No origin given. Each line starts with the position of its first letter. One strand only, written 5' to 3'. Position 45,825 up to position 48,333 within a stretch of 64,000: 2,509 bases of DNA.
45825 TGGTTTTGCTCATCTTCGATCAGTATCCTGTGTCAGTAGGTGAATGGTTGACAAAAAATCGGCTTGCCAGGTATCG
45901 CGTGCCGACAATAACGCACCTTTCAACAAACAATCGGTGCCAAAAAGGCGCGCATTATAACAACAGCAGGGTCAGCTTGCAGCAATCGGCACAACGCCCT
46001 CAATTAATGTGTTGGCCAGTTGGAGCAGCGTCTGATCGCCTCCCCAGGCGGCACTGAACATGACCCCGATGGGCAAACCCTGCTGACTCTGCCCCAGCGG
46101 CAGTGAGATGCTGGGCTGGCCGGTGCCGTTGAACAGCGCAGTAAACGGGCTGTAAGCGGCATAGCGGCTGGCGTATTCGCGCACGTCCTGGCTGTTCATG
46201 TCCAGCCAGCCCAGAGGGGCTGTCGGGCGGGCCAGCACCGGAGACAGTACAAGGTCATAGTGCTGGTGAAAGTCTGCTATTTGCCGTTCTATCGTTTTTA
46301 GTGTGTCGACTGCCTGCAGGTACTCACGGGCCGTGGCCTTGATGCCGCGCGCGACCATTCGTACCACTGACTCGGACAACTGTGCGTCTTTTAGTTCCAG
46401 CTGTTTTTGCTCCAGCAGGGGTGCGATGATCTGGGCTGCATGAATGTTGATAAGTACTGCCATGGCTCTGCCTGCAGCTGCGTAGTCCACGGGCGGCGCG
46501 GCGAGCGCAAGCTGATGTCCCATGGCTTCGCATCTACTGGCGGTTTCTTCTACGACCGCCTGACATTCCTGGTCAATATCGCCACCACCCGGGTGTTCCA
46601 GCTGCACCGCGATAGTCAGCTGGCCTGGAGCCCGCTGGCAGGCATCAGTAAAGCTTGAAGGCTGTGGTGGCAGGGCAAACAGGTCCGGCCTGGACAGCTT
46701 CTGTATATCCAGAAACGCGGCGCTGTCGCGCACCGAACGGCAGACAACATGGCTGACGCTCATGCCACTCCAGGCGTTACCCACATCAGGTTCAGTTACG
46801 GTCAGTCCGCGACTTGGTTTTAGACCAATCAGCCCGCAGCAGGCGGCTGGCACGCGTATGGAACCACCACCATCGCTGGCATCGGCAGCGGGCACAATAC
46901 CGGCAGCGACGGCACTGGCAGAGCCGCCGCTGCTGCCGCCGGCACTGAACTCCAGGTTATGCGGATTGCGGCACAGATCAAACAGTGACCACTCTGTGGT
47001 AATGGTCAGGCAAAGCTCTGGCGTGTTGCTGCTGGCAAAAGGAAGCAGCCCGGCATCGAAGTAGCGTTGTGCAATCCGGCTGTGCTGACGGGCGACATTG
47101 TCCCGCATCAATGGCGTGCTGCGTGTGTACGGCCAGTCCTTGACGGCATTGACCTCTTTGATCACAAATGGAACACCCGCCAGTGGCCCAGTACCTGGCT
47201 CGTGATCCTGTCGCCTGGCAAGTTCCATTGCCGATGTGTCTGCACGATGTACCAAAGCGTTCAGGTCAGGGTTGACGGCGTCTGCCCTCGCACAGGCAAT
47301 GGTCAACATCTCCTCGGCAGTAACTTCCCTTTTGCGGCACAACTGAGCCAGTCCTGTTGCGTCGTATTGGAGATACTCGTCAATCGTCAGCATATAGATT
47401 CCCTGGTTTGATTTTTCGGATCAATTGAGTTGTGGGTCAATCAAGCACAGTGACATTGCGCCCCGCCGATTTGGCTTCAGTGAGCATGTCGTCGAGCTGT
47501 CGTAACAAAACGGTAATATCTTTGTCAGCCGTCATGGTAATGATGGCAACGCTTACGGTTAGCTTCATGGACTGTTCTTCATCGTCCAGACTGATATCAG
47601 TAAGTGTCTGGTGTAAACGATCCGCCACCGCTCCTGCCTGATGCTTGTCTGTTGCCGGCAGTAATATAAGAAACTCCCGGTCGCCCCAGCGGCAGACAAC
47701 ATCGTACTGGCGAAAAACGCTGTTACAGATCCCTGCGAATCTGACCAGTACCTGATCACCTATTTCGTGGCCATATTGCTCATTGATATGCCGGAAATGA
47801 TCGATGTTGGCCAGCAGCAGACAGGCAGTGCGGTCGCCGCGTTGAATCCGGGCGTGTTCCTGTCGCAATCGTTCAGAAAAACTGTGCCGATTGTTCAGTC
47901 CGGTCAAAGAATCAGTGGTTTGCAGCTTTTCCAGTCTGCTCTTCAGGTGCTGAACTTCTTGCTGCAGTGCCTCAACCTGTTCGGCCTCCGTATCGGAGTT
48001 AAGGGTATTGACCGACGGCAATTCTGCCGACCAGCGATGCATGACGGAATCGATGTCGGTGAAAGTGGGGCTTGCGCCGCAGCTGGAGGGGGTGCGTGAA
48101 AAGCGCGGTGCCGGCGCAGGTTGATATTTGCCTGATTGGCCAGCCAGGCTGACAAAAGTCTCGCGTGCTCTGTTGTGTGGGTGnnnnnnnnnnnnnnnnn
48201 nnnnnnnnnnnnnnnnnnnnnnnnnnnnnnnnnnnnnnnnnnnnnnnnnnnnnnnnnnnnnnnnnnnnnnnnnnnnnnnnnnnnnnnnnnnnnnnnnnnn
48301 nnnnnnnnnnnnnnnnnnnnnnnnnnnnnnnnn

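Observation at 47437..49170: Racemase-like family III CoA-transferase fused to a degenerate GGDEF domain that keeps its c-di-GMP I-site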

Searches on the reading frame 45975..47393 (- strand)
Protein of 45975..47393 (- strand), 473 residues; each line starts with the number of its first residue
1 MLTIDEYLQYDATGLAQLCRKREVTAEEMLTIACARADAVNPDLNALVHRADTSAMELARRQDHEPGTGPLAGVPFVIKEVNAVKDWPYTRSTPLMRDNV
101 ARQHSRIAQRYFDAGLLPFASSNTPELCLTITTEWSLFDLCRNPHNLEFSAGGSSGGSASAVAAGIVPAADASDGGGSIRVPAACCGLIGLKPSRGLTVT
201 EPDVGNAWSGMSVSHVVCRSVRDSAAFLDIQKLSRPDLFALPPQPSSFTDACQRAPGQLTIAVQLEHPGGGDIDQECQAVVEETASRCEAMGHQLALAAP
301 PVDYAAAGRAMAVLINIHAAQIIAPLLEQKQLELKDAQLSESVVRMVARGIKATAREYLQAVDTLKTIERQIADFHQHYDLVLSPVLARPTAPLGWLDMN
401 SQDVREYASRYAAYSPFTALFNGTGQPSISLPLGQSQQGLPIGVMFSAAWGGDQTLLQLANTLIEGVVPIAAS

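Call 4: search_protein_families(library=ncbifam, proteins=[window:45975-47393:-], max_evalue=0.01)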
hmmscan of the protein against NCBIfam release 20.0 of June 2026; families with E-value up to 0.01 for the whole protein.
window:45975-47393:- (473 aa): 26 families (the best 25 are shown)
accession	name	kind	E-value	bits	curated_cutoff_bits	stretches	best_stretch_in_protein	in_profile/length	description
NF005899.0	PRK07869.1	equivalog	1.8e-96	323.8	418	1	9-463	14-458/471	amidase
NF004815.0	PRK06169.1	equivalog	5.4e-69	232.9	506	1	8-463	8-455/471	amidase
NF005099.0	PRK06529.1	equivalog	2.7e-68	230.9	505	1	11-463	5-474/484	amidase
NF009119.0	PRK12470.1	equivalog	1.1e-61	209.3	498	1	13-469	12-453/462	amidase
NF004717.0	PRK06061.1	equivalog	7.7e-61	206.2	498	1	17-463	24-463/483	amidase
NF005687.0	PRK07487.1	subfamily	1.6e-58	198.6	428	1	9-460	7-449/468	amidase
NF005450.0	PRK07042.1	equivalog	3e-57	194.1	458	1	10-462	7-447/464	amidase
NF005688.0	PRK07488.1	equivalog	2.1e-54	185.2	532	2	12-196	13-200/474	indoleacetamide hydrolase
NF005686.0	PRK07486.1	subfamily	2.1e-52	178.5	465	1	3-462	7-468/486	amidase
NF004816.0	PRK06170.1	equivalog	2e-51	175.2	503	1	12-464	14-479/493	amidase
TIGR00132.1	gatA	equivalog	8.1e-49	166.6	481.1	2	16-296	2-282/466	Asp-tRNA(Asn)/Glu-tRNA(Gln) amidotransferase subunit GatA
NF006631.0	PRK09201.1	equivalog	8.3e-45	153.4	461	1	9-464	6-452/466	AtzE family amidohydrolase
TIGR02715.1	amido_AtzE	subfamily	8.1e-41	140.4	425.75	1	15-464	5-445/452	AtzE family amidohydrolase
NF006043.0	PRK08186.1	subfamily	2.2e-37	128.8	487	1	12-464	9-445/600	allophanate hydrolase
TIGR02713.1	allophanate_hyd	equivalog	9.5e-35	120.1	511.05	1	54-464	16-410/563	allophanate hydrolase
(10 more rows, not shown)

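Call 5: search_protein_families(library=pfam, proteins=[window:45975-47393:-], max_evalue=0.01)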
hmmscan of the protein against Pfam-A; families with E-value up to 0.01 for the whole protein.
window:45975-47393:- (473 aa): 1 family
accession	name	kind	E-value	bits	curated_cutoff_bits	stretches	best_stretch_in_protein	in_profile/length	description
PF01425.27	Amidase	-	1.1e-83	282.2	27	1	29-457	2-445/445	Amidase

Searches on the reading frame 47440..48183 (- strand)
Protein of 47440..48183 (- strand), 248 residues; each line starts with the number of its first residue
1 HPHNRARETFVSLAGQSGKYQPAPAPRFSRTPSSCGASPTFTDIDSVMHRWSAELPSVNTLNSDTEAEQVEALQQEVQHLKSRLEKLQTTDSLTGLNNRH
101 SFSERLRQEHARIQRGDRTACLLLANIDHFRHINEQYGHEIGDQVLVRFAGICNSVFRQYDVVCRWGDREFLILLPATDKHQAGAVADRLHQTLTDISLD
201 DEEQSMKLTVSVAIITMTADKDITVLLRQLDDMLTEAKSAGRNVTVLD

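Call 11: find_related_loci(query=window:47440-48090:-, collection=genome_contigs, flank=6000)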
Query window:47440-48090:- (217 aa) in genome_contigs; peptide patterns used: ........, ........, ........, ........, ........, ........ (x = any residue, [..] = any of these).
64 stretches matched a pattern; 3 encode a relative of the query (tblastn E <= 1e-3); 3 distinct loci.
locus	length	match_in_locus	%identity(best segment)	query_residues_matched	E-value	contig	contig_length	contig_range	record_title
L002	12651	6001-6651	91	1-217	3e-135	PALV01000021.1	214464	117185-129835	MAG: Gammaproteobacteria bacterium isolate SAT35 MHASMcontig_720432, whole genome shotgun sequence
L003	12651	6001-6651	94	1-217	2e-139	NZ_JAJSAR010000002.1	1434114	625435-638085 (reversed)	Pseudohongiella sp. O18 NODE_2_length_1434114_cov_278.551160, whole genome shotgun sequence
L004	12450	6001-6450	35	59-207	2e-28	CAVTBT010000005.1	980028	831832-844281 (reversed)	MAG: uncultured Gaiellaceae bacterium isolate MFD02360.bin.2.295 genome assembly, contig: contig_3037, whole genome shot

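Call 12: find_related_loci(query=window:47440-48090:-, collection=metagenome_contigs, flank=6000)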
Query window:47440-48090:- (217 aa) in metagenome_contigs; peptide patterns used: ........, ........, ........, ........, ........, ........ (x = any residue, [..] = any of these).
77 stretches matched a pattern; 3 encode a relative of the query (tblastn E <= 1e-3); 3 distinct loci.
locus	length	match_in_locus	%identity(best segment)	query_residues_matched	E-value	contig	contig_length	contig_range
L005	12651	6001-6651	94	1-217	3e-140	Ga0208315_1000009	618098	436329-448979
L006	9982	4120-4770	91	1-217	2e-135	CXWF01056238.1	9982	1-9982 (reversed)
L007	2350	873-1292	30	35-189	1e-11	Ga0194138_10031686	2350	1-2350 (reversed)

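Call 17: search_solved_structures(query=window:47440-48009:-, show_alignments=5, max_evalue=1e-12)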
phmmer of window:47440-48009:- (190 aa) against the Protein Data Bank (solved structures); distinct sequences matched with E-value up to 1e-12: 40.
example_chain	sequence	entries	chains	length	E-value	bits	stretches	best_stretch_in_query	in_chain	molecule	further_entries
7e6g_A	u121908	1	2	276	6.6e-29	104.1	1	13-187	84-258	Putative GGDEF domain protein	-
5euh_A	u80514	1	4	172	1.6e-26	96.4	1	31-188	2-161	Putative GGDEF domain membrane protein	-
6zxm_A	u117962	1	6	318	3.6e-26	95.2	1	19-186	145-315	Putative GGDEF/response regulator receiver domain protein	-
3ign_A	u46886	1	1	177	1.2e-25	93.6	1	25-189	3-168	Diguanylate cyclase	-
3i5c_A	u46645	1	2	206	3.5e-25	92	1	11-186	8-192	Fusion of General control protein GCN4 and WSPR response regulator protein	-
6zxb_A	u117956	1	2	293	2.6e-24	89.2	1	19-186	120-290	Putative GGDEF/response regulator receiver domain protein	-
4wxo_A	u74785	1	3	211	2.9e-24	89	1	12-185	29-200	Uncharacterized protein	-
6zxc_A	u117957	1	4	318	3.2e-24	88.9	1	19-186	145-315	Putative GGDEF/response regulator receiver domain protein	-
3bre_A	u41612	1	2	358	8e-24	87.6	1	14-186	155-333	Probable two-component response regulator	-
9t28_A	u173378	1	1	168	3.6e-23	85.5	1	31-186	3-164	diguanylate cyclase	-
8qj3_A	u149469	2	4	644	1.3e-22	83.6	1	15-185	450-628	Ammonium transporter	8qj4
8qpf_A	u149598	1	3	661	1.4e-22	83.5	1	15-185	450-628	Ammonium transporter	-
9g86_A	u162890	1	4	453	1.5e-22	83.5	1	26-188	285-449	Response regulator PleD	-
9g85_A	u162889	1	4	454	1.5e-22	83.5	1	26-188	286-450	Response regulator PleD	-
2wb4_A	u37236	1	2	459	1.5e-22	83.4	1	26-188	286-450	DIGUANYLATE CYCLASE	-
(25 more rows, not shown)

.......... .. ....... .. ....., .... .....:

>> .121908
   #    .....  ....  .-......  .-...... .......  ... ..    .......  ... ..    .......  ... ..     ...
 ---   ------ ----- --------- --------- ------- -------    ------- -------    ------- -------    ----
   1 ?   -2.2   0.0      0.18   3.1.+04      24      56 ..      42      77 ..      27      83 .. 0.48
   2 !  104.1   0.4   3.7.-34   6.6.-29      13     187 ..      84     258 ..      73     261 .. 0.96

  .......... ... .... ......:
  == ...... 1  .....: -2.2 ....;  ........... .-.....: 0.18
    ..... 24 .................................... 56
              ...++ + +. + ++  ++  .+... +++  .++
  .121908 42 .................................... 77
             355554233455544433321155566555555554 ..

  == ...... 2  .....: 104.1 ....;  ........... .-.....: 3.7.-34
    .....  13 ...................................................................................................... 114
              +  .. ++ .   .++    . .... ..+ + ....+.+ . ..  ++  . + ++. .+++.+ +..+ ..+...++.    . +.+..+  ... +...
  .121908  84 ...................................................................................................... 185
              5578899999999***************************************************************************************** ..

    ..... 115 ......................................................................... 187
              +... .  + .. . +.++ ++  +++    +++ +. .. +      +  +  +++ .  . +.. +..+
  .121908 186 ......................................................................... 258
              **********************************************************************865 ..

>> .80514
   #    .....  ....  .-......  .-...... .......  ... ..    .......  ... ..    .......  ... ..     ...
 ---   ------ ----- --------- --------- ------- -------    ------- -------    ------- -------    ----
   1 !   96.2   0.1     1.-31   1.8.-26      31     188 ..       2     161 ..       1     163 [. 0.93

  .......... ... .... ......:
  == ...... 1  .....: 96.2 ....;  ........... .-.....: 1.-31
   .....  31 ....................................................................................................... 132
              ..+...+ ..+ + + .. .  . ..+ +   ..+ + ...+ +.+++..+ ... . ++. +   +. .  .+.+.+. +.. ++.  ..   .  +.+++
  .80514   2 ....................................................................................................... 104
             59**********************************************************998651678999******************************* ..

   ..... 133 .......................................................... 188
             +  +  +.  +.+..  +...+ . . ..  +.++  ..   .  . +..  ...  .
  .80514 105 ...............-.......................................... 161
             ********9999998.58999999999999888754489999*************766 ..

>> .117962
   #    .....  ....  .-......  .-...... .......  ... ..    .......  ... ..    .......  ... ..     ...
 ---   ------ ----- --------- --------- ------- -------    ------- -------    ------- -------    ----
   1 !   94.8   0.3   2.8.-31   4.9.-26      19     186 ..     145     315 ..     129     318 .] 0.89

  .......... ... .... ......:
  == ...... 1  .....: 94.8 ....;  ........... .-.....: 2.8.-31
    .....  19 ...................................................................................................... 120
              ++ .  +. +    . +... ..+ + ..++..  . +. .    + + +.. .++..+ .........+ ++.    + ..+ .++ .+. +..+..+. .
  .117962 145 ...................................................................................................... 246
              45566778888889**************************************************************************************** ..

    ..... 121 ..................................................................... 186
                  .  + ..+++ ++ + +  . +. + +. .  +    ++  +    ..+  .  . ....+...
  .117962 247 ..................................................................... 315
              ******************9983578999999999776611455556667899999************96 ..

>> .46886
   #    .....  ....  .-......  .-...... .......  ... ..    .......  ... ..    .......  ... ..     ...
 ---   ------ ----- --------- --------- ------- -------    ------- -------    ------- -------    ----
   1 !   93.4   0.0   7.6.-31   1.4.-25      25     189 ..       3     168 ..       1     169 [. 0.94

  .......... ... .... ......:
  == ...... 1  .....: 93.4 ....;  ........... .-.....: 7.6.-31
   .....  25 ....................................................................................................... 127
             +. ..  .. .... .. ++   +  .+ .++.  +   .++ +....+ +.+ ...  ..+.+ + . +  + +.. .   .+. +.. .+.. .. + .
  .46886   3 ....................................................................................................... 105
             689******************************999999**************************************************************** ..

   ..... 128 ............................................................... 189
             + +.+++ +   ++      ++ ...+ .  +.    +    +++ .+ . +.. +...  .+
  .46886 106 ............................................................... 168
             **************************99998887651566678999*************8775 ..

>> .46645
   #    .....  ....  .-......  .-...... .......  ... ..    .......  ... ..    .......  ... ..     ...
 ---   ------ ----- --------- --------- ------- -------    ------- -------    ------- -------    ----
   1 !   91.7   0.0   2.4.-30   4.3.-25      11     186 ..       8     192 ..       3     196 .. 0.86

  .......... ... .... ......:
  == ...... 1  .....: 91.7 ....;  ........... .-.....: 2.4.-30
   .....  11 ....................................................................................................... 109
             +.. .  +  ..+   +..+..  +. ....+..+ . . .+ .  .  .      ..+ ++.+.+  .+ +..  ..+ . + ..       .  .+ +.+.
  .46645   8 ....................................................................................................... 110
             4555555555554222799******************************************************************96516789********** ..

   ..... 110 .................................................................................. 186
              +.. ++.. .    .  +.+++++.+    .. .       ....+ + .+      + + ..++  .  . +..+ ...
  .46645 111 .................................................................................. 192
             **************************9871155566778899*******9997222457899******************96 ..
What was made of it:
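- On Active diguanylate cyclase (GGDEF, PF00990): 40 PDB cyclase hits (call 17).
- Checked: They align with GGEEF and RxxD of SiaD, WspR and other solved cyclases (call 17).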

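Call 19: find_homologous_proteins(query=window:47440-48009:-, max_evalue=0.00001)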
Query window:47440-48009:- (190 aa): 10 proteins with E <= 0.00001 among 216 candidates.
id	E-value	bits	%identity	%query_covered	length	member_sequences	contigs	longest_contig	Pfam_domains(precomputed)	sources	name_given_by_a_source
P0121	1.3e-107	375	92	99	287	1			PF02515.23,PF00990.27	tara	tara:strand:- start:550 stop:1413 length:864 start_codon:yes stop_codon:yes gene_type:complete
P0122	2.3e-57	211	93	57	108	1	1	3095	PF22335.2,PF00990.27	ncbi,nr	ncbi:MAG TPA: hypothetical protein DD407_07740 [Pseudohongiella sp.]|nr:hypothetical protein [Pseudo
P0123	6.8e-28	116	35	95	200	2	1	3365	PF22335.2,PF00990.27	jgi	jgi:diguanylate cyclase (GGDEF)-like protein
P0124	2.6e-26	110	39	91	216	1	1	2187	PF00990.27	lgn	-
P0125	1.4e-22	98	34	90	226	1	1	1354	PF00990.27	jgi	-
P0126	9.4e-20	89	34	85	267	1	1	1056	PF00672.31,PF00990.27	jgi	jgi:diguanylate cyclase (GGDEF)-like protein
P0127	9.4e-20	89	37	81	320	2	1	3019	PF00990.27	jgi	jgi:diguanylate cyclase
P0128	1.3e-19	89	34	88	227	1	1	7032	PF00990.27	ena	-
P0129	1.8e-15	75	29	94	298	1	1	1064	PF00990.27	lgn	-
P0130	3.5e-15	74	34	85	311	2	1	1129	PF00990.27,PF00072.31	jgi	jgi:diguanylate cyclase (GGDEF)-like protein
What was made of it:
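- The best non-clade proteins in the word-indexed search of 5.8 billion sequences reach 39% or less (call 19).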

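Call 30: search_protein_representatives(protein=window:47440-48183:-)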
Query: 248 residues. Proteins with E-value up to 0.001 (for the whole library): 459574; up to 1e-10: 238618; up to 1e-30: 376. The best 150 are listed.
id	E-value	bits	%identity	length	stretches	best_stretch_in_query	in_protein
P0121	1.5e-147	505.6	92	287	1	1-248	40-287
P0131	5.5e-67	242.0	29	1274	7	89-244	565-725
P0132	3.1e-51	190.5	36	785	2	75-247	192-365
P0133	3.3e-51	190.4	36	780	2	82-244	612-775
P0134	1.3e-50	188.4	34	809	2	57-246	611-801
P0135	9.8e-50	185.6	32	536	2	28-244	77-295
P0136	1.2e-49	185.3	32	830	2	67-246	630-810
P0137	1.9e-49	184.6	35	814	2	69-243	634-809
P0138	4.1e-49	183.5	34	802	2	72-245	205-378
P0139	3.7e-48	180.4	32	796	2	76-244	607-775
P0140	4.4e-48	180.1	38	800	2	67-244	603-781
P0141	1.7e-47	178.3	34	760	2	74-246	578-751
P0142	4.9e-47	176.7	34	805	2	67-243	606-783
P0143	9.8e-47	175.8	31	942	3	77-243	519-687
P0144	1.7e-46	175.0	33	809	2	60-247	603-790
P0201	1.1e-38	149.4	45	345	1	77-245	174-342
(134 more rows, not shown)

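Call 65: find_encoding_contigs(protein=P0201, flank=5000, max_places=1)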
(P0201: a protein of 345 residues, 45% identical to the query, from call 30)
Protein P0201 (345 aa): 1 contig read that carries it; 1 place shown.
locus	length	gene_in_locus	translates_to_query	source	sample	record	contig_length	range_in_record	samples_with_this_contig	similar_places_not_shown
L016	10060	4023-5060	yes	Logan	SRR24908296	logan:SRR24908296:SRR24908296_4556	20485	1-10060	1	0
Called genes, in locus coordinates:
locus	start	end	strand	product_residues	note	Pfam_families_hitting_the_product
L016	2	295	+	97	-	?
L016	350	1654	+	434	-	PF07690:MFS_1, PF13000:Acatn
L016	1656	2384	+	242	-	PF03167:UDG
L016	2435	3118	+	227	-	PF00484:Pro_CA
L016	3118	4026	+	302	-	PF00480:ROK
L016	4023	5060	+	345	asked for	PF01590:GAF, PF13185:GAF_2 (weak), PF00990:GGDEF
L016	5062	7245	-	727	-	PF17764:PriA_3primeBD, PF00270:DEAD, PF04851:ResIII, PF18319:Zn_ribbon_PriA, PF00271:Helicase_C (weak), PF18074:PriA_C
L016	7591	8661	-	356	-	PF01208:URO-D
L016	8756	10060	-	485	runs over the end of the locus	PF02386:TrkH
